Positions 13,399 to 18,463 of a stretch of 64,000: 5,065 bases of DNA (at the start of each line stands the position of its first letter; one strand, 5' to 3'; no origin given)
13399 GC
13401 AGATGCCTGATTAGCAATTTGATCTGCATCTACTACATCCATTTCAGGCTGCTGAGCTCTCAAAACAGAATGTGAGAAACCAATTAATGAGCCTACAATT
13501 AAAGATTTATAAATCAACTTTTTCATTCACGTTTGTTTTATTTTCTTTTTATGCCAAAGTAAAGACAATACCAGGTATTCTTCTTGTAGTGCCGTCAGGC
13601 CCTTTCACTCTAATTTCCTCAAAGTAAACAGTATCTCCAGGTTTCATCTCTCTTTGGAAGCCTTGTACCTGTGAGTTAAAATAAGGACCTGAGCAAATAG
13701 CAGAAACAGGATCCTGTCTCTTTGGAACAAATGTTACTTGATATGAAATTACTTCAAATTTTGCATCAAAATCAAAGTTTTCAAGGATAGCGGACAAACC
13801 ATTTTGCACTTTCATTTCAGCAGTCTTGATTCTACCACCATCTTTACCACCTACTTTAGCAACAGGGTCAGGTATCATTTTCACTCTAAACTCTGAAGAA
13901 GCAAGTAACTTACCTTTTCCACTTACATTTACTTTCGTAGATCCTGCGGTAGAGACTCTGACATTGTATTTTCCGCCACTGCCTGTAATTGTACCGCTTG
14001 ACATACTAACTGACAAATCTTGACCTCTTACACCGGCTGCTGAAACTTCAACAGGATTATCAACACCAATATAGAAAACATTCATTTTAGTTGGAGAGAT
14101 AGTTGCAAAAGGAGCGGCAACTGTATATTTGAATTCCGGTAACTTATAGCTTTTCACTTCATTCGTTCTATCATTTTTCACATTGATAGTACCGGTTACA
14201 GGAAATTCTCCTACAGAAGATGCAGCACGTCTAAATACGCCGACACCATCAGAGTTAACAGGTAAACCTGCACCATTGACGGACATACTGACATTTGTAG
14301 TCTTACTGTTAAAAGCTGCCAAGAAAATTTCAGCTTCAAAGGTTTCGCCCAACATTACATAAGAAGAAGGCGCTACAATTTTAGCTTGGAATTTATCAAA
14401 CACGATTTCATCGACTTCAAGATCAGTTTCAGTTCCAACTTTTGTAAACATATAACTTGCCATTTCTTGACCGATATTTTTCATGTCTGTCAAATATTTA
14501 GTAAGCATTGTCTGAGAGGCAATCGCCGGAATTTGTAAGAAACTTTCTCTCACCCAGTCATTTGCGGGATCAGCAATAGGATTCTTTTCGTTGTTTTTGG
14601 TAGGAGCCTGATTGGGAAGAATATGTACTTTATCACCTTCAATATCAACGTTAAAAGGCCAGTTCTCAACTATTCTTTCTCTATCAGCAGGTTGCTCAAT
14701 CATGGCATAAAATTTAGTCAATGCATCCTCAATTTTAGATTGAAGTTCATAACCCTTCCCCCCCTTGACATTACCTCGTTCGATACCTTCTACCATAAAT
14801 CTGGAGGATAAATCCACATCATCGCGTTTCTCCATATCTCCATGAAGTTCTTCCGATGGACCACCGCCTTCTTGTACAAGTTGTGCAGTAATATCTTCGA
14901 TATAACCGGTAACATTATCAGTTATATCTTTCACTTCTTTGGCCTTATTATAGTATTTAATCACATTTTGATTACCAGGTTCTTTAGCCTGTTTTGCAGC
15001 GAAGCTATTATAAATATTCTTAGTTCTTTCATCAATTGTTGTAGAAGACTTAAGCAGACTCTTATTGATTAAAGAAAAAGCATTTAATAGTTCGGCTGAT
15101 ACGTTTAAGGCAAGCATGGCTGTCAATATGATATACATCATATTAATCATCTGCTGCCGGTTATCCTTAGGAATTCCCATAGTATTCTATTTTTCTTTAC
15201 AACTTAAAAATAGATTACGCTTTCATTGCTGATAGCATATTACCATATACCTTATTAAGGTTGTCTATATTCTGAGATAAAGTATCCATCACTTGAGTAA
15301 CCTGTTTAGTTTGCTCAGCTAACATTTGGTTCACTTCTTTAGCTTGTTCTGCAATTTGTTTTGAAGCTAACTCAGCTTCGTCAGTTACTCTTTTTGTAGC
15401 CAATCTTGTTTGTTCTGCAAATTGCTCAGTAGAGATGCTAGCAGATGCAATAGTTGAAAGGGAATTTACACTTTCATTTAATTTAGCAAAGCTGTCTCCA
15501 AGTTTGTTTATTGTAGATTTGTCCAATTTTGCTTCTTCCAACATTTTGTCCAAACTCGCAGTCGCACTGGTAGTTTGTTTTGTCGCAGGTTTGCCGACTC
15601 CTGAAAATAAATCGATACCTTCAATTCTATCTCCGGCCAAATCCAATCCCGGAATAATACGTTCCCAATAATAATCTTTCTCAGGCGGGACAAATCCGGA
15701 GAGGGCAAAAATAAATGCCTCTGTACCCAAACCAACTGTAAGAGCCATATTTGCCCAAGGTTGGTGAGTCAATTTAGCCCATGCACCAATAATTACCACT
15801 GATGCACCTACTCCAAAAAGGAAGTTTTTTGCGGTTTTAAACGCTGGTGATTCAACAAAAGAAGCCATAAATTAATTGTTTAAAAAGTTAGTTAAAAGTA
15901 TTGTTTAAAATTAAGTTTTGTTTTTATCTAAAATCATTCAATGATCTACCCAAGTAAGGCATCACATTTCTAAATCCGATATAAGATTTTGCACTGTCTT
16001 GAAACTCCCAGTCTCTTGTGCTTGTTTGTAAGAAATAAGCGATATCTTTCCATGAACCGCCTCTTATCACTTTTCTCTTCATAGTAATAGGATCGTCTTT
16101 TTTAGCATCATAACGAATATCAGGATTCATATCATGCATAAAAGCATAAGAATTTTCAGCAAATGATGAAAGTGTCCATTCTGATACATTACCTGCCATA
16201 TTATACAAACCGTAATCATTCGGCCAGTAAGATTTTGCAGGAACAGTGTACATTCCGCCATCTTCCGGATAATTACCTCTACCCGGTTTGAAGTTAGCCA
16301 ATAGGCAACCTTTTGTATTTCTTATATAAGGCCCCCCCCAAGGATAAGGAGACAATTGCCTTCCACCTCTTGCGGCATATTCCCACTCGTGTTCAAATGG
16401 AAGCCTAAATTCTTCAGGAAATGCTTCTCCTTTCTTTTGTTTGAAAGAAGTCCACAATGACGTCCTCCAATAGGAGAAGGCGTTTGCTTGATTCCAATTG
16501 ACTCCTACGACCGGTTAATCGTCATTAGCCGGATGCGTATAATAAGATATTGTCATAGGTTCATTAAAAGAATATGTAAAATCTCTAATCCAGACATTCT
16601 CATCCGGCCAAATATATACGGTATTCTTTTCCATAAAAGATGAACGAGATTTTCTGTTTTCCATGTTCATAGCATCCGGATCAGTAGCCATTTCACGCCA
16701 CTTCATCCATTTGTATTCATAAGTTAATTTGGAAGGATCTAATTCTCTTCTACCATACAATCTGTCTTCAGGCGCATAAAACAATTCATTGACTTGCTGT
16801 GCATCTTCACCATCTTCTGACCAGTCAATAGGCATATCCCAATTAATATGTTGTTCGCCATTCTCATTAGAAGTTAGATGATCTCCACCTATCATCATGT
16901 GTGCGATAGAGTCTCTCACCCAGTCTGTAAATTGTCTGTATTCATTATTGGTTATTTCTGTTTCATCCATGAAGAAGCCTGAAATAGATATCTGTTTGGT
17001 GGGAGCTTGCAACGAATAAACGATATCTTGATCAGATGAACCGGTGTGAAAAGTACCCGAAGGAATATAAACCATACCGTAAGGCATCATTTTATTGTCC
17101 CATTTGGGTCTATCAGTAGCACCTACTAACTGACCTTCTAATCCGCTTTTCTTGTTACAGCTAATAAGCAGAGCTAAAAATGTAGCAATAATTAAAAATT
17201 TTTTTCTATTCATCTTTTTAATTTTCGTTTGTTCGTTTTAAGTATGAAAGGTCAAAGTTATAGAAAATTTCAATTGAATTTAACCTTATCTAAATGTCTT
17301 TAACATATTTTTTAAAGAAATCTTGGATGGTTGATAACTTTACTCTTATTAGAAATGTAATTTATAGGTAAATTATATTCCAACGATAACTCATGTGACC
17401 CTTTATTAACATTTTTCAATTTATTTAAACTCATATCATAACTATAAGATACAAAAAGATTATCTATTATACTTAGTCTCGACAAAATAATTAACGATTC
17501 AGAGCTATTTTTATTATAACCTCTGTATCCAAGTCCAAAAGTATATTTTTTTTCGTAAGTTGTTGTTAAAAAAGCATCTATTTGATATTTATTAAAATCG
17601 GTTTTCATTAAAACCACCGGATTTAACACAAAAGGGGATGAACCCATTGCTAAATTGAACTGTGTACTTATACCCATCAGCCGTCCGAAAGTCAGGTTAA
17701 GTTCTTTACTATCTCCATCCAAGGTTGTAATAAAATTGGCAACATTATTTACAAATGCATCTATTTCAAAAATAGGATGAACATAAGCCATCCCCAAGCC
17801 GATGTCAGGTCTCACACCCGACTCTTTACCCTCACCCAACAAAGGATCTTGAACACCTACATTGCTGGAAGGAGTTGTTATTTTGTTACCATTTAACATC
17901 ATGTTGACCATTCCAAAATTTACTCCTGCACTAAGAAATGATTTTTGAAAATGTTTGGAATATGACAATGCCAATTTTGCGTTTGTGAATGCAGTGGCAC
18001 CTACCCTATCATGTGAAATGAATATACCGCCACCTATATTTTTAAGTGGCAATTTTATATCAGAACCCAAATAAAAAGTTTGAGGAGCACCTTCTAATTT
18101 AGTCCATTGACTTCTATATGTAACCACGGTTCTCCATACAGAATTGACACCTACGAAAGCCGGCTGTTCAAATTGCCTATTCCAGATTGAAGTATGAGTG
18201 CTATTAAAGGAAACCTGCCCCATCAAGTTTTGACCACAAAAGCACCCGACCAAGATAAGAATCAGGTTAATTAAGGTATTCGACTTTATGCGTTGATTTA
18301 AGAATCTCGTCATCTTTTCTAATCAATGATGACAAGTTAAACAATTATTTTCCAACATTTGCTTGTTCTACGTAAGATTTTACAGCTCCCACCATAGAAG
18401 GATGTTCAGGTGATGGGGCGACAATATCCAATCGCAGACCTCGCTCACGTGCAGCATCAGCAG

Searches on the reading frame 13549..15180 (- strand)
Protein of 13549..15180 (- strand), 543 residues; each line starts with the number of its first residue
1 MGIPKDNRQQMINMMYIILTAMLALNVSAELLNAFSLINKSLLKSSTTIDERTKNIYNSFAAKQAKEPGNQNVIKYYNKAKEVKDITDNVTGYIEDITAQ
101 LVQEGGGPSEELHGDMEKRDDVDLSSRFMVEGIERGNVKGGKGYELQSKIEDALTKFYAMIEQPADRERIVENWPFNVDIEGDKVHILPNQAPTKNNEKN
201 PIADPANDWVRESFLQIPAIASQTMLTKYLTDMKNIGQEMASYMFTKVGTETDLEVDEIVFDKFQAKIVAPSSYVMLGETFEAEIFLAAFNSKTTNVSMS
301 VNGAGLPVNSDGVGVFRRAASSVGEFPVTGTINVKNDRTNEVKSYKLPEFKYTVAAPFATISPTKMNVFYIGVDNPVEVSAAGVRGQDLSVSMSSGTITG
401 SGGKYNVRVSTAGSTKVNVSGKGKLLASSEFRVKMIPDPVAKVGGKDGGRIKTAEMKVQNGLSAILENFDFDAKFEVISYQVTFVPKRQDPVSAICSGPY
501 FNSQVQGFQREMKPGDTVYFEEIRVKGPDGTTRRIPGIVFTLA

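Call 7: search_protein_families(library=ncbifam, proteins=[window:13549-15180:-])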
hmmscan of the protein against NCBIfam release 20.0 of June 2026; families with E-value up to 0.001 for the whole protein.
window:13549-15180:- (543 aa): 1 family
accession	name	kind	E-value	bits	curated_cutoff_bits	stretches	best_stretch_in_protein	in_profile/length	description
TIGR03517.2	GldM_gliding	equivalog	2.1e-90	304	180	1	6-538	7-519/524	type IX secretion system motor protein PorM/GldM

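Call 8: search_protein_families(library=pfam, proteins=[window:13549-15180:-])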
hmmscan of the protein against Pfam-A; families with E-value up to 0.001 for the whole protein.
window:13549-15180:- (543 aa): 4 families
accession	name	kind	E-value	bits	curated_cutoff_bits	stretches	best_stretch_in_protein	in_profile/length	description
PF12081.13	GldM_1st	-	3.5e-30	105.9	25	1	30-245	1-192/194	GldM N-terminal domain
PF12080.14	GldM_4th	-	1.5e-25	90.5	24.6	1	437-540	1-111/114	GldM C-terminal domain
PF21601.3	GldM_2nd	-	9.5e-20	71.4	24.4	1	257-355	3-97/98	GldM second domain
PF21602.3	GldM_3rd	-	1.6e-19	70.4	25.2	1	359-434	2-82/82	GldM third domain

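Call 11: find_related_loci(query=window:13549-15180:-, collection=genome_contigs, flank=6000)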
Query window:13549-15180:- (543 aa) in genome_contigs; peptide patterns used: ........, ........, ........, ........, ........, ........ (x = any residue, [..] = any of these).
599 stretches matched a pattern (row limit reached: there are more); 568 encode a relative of the query (tblastn E <= 1e-3); the best 80 are kept; 80 distinct loci.
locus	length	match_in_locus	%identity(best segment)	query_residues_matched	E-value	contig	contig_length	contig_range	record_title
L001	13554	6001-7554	53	1-542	1e-177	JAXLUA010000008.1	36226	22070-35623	MAG: Chitinophagales bacterium isolate STL-BAC18 C2.187.fa-8, whole genome shotgun sequence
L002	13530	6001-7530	49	1-542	6e-165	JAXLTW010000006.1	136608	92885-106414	MAG: Chitinophagales bacterium isolate STL-BAC14 C1.324.fa-6, whole genome shotgun sequence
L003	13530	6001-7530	49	1-542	1e-164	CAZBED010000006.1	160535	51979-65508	MAG TPA_asm: uncultured Chitinophagales bacterium isolate SRP173033_co2_44 genome assembly, contig: NODE_33_length_16053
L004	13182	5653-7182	49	1-542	1e-164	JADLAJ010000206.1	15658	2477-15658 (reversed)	MAG: Chitinophagales bacterium isolate SJ124 c_000000815461, whole genome shotgun sequence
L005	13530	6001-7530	49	1-542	1e-163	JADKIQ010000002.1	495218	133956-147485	MAG: Sphingobacteriales bacterium isolate Skiv_18-Q3-R9-52_MAXAC.081 tig00003774-10-4937730, whole genome shotgun sequen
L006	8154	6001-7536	49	1-542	1e-163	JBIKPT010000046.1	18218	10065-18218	MAG: Chitinophagales bacterium isolate ME2015-05-02_3300035682_group6_bin87 Rohwer_bin568_scaffold_1657_c1, whole genome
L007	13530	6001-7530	48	1-542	4e-163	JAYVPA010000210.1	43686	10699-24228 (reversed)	MAG: Sphingobacteriales bacterium isolate GL72_DN_metabat_143 GL72_DN_metabat_143_209, whole genome shotgun sequence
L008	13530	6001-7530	49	1-542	6e-162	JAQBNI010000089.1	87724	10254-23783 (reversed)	MAG: Bacteroidota bacterium isolate RYN_289 scaffold_4859376, whole genome shotgun sequence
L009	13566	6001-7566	50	1-542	1e-160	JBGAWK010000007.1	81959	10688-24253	MAG: Chitinophagales bacterium isolate MAG_MBR_AS.9 MBRAS-9_NODE_7_length_81959_cov_5.453433, whole genome shotgun seque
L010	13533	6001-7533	48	1-542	2e-160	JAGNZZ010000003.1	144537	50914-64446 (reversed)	MAG: Chitinophagales bacterium isolate Go_SlAct_bin_469 Go_SlAct_228_length_144537_cov_31.507098, whole genome shotgun s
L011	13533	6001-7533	48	1-542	6e-160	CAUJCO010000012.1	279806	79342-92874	MAG: Bacteroidota bacterium isolate KLAP121 genome assembly, contig: KLAP121_237796, whole genome shotgun sequence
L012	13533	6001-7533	48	1-542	9e-160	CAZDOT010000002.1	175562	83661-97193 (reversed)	MAG TPA_asm: uncultured Chitinophagales bacterium isolate SRP257259_co1_46 genome assembly, contig: NODE_61_length_17556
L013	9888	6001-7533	50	1-542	1e-154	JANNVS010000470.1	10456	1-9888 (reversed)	MAG: Sphingobacteriales bacterium isolate VAR_34_metabat_471 VAR_34_k141_1011708, whole genome shotgun sequence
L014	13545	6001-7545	47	1-542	5e-153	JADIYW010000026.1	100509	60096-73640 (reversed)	MAG: Bacteroidetes bacterium isolate AalE_18-Q3-R2-46_BATAC.579 tig00265221-10-979430, whole genome shotgun sequence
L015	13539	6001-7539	47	1-542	7e-151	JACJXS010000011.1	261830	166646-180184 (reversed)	MAG: Chitinophagales bacterium isolate HK-STAS-BACT-18 HK-STAS-BACT-18_11, whole genome shotgun sequence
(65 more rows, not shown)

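Call 24: list_cluster_members(proteins=[window:13549-15180:-, window:15215-15868:-, window:17312-18313:-, window:16515-17213:-, window:15924-16457:-, window:13050-13526:-, window:12615-12950:-, window:43961-47788:-, window:50968-52155:-, window:9481-11523:+])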
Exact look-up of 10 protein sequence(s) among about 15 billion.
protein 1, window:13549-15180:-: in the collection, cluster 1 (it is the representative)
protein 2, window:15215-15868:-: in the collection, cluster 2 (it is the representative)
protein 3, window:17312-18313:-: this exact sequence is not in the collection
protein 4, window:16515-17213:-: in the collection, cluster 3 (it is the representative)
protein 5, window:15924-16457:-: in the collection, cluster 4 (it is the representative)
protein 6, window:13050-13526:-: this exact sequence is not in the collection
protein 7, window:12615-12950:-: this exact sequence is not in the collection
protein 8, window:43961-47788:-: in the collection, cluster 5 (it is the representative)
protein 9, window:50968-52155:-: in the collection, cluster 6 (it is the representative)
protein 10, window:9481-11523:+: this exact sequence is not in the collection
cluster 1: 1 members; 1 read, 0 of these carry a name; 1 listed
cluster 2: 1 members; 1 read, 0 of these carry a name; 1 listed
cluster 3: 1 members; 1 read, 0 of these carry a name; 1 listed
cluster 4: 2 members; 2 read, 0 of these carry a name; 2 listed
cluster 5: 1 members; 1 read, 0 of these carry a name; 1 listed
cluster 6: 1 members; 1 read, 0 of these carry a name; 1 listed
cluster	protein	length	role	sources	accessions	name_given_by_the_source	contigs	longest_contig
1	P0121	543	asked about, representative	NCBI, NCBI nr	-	-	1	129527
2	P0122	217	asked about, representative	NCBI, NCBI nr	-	-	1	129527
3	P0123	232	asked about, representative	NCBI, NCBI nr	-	-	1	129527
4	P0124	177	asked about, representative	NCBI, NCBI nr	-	-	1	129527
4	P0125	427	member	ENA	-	-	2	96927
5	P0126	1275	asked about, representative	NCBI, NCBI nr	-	-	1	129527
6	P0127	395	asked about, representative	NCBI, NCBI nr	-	-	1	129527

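Call 25: find_encoding_contigs(protein=window:13549-15180:-, flank=3000, max_places=5)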
Protein window:13549-15180:- (543 aa): no gene with exactly this product is on record in the collection.

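Call 67: find_related_loci(query=window:13549-15180:-, collection=metagenome_contigs, flank=4000)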
Query window:13549-15180:- (543 aa) in metagenome_contigs; peptide patterns used: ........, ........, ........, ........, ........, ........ (x = any residue, [..] = any of these).
600 stretches matched a pattern (row limit reached: there are more); 536 encode a relative of the query (tblastn E <= 1e-3); the best 80 are kept; 80 distinct loci.
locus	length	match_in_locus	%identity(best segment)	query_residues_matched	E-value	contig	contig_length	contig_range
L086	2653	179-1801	74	1-542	0e+0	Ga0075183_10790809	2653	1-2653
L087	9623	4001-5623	72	1-542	0e+0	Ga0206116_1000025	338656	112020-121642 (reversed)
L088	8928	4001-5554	52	1-542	2e-174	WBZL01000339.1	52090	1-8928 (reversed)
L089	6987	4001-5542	50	1-542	8e-169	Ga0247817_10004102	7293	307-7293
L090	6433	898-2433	49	1-542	2e-163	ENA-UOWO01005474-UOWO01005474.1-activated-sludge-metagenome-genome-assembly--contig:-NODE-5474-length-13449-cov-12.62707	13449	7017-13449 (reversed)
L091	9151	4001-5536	48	1-542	2e-162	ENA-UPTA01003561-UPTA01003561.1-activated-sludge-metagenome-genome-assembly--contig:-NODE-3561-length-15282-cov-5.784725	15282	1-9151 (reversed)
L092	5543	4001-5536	48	1-542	2e-162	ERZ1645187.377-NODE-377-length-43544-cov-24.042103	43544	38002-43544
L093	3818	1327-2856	49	1-542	3e-168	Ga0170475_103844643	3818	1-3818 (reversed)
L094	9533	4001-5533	48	1-542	8e-161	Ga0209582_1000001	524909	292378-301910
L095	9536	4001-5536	49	1-542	3e-158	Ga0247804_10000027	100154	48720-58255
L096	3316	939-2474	49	1-542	7e-165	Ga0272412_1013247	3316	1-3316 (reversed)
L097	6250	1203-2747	47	1-542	9e-154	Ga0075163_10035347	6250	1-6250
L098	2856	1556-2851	48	1-462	1e-128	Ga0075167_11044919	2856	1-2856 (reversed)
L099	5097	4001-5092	46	1-396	6e-107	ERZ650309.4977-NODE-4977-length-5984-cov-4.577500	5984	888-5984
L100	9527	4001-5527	37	1-542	2e-100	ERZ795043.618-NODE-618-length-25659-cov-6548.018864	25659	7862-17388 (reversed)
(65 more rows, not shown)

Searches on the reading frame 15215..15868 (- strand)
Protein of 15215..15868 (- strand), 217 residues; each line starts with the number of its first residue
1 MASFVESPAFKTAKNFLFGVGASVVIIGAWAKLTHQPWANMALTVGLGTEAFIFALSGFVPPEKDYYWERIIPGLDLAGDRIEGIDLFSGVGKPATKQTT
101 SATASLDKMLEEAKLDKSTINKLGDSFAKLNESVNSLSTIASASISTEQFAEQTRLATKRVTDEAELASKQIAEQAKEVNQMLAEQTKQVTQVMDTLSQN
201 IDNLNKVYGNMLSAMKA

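Call 7: search_protein_families(library=ncbifam, proteins=[window:15215-15868:-])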
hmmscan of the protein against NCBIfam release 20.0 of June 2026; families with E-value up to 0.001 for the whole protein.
window:15215-15868:- (217 aa): 1 family
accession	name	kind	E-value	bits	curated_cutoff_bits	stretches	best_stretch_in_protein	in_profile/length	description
TIGR03513.1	GldL_gliding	equivalog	1.3e-35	123.5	68.3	2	14-175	4-157/247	type IX secretion system motor protein PorL/GldL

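Call 8: search_protein_families(library=pfam, proteins=[window:15215-15868:-])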
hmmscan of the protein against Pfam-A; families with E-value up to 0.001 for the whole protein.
window:15215-15868:- (217 aa): 1 family
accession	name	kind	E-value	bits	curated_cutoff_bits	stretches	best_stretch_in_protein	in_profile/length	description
PF22827.1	GldL_N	-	9.5e-25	87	24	1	18-76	2-60/62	GldL N-terminal domain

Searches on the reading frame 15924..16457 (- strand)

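Call 7: search_protein_families(library=ncbifam, proteins=[window:15924-16457:-])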
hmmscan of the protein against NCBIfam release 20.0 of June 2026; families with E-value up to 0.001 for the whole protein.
window:15924-16457:- (177 aa): 7 families
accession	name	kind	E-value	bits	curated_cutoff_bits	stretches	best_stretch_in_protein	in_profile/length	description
TIGR03525.2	GldK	equivalog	1.3e-85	288.2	350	1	3-168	242-407/408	T9SS ring complex lipoprotein PorK/GldK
TIGR03530.1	GldJ_short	equivalog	8.4e-27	94.1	382.9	1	15-170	208-394/396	gliding motility lipoprotein GldJ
TIGR03524.1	GldJ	equivalog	2.1e-26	92.7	458.2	2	5-95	252-361/559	gliding motility lipoprotein GldJ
NF051459.1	pyoverdine_PvdO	equivalog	7.6e-15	54.7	500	1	15-165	141-277/280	dihydropyoverdine dehydrogenase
NF041186.1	SenA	equivalog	1.3e-08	34.6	420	1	17-165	290-381/382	selenoneine synthase SenA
TIGR03440.2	egtB_TIGR03440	equivalog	4.8e-07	29.2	360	1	17-163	293-411/413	ergothioneine biosynthesis protein EgtB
TIGR02171.1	Fb_sc_TIGR02171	subfamily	7.2e-05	21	544.35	1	16-166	158-281/912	TIGR02171 family lipoprotein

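Call 8: search_protein_families(library=pfam, proteins=[window:15924-16457:-])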
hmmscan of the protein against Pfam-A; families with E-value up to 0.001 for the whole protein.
window:15924-16457:- (177 aa): 1 family
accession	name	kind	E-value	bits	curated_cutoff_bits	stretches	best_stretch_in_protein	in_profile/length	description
PF03781.23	FGE-sulfatase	-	1.2e-28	100.9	23.3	1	8-165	107-254/255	Sulfatase-modifying factor enzyme 1-like domain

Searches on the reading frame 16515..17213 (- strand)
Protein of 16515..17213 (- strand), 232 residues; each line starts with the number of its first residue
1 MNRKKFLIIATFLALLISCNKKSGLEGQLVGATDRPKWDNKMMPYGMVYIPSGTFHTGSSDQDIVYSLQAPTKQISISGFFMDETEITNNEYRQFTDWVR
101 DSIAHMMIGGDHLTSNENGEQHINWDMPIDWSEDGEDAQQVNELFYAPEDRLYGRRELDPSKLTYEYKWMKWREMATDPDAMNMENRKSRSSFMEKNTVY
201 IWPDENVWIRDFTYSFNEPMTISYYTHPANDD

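Call 7: search_protein_families(library=ncbifam, proteins=[window:16515-17213:-])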
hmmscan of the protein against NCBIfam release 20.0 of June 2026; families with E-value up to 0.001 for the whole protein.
window:16515-17213:- (232 aa): 4 families
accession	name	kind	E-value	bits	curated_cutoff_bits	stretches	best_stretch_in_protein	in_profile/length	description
TIGR03525.2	GldK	equivalog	4.3e-68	230.5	350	1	12-231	3-218/408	T9SS ring complex lipoprotein PorK/GldK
TIGR03524.1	GldJ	equivalog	5.7e-12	45.1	458.2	1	35-101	49-115/559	gliding motility lipoprotein GldJ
TIGR03530.1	GldJ_short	equivalog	9.3e-08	31.4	382.9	1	46-103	65-122/396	gliding motility lipoprotein GldJ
TIGR03440.2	egtB_TIGR03440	equivalog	0.00033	19.9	360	1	41-97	167-223/413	ergothioneine biosynthesis protein EgtB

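Call 8: search_protein_families(library=pfam, proteins=[window:16515-17213:-])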
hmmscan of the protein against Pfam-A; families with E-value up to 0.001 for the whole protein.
window:16515-17213:- (232 aa): 1 family
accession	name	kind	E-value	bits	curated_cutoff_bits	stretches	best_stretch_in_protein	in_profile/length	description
PF03781.23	FGE-sulfatase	-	1.6e-09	38.3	23.3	1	46-118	4-62/255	Sulfatase-modifying factor enzyme 1-like domain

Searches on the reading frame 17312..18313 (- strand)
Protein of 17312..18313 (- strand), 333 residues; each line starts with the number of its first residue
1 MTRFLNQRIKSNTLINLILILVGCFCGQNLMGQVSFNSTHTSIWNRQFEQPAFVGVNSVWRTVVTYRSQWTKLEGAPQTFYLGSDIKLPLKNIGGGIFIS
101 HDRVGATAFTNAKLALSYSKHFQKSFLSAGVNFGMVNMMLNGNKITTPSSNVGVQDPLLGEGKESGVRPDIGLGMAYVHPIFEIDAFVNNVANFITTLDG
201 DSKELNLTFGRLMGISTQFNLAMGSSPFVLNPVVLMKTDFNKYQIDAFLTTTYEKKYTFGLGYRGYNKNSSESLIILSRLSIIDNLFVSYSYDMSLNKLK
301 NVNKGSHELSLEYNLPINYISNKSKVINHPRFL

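Call 7: search_protein_families(library=ncbifam, proteins=[window:17312-18313:-])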
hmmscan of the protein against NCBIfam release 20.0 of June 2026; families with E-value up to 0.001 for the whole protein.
window:17312-18313:- (333 aa): 1 family
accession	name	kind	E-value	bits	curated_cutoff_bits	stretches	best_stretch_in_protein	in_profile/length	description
TIGR03519.1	T9SS_PorP_fam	subfamily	2.1e-44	152.2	90.55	1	14-314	4-291/292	PorP/SprF family type IX secretion system membrane protein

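Call 8: search_protein_families(library=pfam, proteins=[window:17312-18313:-])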
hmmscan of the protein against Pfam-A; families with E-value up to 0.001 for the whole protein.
window:17312-18313:- (333 aa): 1 family
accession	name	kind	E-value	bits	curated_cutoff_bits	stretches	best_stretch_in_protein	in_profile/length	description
PF11751.14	PorP_SprF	-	5.4e-41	141.4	22.3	1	48-313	18-273/273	Type IX secretion system membrane protein PorP/SprF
